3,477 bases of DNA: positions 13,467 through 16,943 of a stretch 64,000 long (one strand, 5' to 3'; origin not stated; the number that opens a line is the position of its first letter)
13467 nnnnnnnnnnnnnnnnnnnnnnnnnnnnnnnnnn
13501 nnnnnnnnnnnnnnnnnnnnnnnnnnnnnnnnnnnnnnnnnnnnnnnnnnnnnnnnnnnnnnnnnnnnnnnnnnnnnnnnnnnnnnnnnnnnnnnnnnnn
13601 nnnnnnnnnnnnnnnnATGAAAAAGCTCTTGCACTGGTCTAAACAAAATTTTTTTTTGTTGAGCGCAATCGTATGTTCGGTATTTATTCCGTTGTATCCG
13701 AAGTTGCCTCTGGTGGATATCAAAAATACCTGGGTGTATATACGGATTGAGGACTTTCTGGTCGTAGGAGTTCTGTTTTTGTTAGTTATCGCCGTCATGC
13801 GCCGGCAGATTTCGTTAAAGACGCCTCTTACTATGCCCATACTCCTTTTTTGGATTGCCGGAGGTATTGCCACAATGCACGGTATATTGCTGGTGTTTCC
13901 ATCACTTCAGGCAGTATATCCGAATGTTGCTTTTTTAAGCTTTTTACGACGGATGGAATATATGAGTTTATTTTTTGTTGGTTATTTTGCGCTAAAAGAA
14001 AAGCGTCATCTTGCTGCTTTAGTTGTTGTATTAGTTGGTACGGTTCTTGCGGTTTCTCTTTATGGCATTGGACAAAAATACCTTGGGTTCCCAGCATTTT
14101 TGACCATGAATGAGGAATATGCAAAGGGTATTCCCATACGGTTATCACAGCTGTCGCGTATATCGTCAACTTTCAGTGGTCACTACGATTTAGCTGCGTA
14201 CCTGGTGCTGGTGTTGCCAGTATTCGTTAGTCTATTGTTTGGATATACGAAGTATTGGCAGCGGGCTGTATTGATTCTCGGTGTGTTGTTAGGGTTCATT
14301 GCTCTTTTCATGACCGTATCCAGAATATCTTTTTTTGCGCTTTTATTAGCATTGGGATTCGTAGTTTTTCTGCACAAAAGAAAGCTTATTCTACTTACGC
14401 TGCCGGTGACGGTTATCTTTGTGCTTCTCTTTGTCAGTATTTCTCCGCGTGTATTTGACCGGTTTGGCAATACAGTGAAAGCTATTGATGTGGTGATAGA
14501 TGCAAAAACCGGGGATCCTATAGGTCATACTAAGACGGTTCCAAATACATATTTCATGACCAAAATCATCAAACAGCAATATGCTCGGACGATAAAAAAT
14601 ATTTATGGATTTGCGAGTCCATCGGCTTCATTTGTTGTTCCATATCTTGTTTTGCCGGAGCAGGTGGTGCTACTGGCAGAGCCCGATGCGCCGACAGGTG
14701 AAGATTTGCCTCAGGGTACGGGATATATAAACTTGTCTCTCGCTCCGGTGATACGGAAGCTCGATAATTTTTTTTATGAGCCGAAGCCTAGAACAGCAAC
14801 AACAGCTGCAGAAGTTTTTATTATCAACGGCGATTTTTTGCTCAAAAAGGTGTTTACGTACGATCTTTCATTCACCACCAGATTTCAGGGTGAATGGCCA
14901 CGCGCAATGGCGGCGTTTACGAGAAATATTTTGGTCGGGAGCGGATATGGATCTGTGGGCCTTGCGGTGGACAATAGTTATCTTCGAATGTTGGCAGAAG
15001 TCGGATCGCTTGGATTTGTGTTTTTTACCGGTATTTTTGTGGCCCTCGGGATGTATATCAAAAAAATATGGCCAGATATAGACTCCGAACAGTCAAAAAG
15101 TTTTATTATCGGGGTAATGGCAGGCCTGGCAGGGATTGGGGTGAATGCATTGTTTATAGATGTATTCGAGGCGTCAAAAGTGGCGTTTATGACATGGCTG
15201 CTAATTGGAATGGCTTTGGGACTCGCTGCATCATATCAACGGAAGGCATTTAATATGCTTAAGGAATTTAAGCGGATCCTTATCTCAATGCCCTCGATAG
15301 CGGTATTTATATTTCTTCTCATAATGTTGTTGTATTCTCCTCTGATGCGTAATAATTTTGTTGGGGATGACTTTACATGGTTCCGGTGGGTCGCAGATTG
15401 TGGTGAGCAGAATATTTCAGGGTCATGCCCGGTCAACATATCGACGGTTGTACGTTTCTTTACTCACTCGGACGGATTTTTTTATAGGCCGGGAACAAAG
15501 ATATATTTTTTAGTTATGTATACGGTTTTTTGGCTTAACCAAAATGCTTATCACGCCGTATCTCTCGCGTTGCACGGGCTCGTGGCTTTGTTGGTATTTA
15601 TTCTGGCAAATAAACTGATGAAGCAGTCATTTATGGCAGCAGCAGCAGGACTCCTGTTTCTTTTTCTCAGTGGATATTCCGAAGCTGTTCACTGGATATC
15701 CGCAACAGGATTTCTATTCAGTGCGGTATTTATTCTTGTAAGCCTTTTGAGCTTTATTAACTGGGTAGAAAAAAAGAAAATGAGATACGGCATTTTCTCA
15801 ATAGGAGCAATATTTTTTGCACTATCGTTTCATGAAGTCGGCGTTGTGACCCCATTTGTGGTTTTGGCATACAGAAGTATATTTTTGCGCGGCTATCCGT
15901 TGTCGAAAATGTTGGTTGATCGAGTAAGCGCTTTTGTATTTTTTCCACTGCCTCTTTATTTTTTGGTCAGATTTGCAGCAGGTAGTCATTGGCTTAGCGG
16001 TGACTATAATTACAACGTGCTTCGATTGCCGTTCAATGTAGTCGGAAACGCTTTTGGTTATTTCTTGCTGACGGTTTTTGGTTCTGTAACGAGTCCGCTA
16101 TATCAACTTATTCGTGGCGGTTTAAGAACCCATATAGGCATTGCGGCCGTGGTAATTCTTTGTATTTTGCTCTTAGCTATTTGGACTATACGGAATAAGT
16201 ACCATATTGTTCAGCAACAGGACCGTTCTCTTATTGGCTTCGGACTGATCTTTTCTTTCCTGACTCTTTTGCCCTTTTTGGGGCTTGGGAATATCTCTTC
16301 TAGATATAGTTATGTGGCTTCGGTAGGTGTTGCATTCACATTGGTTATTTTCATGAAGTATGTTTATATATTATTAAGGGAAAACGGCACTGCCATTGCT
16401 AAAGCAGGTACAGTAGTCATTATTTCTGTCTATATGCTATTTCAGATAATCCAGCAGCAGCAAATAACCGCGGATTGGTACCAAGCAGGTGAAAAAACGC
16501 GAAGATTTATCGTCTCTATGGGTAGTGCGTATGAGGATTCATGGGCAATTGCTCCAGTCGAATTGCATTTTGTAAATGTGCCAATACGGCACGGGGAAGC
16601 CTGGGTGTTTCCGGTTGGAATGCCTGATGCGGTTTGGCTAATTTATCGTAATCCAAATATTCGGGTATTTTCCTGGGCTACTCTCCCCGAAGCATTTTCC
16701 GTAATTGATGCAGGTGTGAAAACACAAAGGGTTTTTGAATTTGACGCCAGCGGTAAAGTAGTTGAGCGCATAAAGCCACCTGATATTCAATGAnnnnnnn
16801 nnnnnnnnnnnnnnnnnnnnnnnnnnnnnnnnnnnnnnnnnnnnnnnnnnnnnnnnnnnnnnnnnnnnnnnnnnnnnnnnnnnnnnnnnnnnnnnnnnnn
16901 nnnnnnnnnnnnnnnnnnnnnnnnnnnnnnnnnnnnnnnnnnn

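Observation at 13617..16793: Single 1058-aa polypeptide fusing an O-antigen-ligase-like (Wzy_C-type) domain to a GT-C-like domain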

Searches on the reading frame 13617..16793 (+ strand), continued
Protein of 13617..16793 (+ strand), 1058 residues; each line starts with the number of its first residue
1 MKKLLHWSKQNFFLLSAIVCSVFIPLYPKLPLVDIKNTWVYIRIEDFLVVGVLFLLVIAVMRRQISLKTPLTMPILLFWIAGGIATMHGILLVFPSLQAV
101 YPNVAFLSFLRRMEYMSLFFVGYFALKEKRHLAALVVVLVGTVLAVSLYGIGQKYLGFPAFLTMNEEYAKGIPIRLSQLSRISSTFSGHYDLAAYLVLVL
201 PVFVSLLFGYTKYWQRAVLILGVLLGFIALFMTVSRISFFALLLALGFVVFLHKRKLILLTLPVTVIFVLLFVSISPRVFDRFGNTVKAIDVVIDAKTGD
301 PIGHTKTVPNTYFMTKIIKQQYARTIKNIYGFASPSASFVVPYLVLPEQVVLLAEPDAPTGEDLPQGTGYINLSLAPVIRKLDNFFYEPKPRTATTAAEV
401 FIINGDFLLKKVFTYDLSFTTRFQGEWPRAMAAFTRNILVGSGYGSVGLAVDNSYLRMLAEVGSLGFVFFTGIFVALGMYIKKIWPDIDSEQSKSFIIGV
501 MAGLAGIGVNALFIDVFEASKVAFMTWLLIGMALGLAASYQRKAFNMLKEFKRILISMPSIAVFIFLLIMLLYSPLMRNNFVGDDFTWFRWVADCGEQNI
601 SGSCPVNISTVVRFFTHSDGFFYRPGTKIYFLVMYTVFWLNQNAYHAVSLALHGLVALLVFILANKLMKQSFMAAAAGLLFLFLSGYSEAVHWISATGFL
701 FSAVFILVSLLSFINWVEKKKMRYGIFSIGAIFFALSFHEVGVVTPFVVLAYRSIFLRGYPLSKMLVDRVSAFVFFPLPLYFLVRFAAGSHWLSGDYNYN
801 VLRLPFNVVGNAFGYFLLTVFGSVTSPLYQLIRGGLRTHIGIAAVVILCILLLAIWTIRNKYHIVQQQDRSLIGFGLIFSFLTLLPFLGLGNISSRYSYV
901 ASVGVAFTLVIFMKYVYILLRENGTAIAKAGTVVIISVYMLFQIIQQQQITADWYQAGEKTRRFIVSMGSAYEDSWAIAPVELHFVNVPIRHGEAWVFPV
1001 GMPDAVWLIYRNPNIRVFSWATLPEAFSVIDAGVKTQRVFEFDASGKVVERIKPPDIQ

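Call 89: list_cluster_members(proteins=[window:13617-16790:+])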
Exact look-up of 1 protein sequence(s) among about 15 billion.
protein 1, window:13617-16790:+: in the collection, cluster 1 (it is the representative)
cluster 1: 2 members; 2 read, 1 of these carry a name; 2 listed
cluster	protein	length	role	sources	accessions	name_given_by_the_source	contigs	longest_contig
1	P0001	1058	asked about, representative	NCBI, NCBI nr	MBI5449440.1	O-antigen ligase family protein [Candidatus Gottesmanbacteria bacterium]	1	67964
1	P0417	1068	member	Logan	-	-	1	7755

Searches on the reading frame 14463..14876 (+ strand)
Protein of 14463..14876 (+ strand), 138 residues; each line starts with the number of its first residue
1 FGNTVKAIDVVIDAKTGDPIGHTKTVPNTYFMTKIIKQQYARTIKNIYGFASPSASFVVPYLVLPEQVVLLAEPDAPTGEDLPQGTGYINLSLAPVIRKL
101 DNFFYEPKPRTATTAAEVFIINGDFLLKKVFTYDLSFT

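Call 60: search_protein_families(library=pfam, proteins=[window:14463-14876:+], max_evalue=1)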
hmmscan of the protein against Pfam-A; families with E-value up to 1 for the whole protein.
seq(138 aa): 0 families
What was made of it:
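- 14475..14864 (+): Beta-rich insertion of ~130 aa (aa 287-416) in the TM9-TM10 extracytoplasmic loop. It contains the conserved motif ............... (aa 359-375). The insertion alone hits no Pfam family (call 60).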
